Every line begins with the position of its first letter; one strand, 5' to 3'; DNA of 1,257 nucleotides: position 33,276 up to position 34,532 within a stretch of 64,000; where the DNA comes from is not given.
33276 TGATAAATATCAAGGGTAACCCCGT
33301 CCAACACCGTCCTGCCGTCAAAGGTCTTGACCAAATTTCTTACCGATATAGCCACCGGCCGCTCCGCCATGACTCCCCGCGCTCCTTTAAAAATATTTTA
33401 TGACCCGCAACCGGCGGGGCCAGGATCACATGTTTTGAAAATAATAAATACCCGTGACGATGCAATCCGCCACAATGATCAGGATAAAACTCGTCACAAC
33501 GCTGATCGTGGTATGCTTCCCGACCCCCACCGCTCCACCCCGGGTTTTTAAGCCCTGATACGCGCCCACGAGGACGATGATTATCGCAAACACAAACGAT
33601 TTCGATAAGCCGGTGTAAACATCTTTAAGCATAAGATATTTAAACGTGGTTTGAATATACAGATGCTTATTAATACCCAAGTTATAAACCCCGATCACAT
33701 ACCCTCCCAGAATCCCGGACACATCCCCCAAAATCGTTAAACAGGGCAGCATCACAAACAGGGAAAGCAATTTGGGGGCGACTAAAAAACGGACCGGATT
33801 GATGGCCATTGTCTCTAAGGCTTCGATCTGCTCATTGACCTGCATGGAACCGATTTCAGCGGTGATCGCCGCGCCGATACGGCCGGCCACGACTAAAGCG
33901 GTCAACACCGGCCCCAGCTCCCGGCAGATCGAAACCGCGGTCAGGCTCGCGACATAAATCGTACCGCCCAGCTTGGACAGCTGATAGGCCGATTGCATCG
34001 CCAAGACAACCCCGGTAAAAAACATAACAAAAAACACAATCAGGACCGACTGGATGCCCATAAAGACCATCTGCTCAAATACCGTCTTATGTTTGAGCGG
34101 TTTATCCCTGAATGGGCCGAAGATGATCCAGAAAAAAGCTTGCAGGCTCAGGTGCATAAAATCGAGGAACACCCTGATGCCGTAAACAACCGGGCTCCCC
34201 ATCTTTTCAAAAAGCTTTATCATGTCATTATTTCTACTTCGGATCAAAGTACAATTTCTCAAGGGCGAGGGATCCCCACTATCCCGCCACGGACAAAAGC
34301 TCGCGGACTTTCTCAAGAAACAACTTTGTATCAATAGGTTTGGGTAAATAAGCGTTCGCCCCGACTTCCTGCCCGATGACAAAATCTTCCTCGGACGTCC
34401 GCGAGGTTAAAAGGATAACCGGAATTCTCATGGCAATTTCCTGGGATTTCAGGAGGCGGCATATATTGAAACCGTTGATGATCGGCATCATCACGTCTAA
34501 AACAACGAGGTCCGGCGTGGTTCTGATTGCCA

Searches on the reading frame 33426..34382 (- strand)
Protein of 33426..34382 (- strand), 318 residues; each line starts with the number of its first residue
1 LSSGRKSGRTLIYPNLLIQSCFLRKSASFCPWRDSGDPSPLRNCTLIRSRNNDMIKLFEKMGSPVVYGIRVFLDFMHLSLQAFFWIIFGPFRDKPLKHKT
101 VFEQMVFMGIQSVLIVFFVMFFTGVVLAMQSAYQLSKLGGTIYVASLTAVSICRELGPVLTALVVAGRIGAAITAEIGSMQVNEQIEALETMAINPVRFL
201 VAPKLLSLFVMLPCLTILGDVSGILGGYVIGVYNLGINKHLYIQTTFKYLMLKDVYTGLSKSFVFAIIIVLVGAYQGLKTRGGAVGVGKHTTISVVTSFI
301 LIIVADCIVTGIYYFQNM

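Call 28: search_protein_families(library=pfam, proteins=[window:33426-34382:-], max_evalue=0.0001)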
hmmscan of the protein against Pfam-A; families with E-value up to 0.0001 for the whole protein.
window:33426-34382:- (318 aa): 1 family
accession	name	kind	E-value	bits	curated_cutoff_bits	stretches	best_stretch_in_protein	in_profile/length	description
PF02405.21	MlaE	-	2.2e-75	253.4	22.5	1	102-310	2-210/212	Permease MlaE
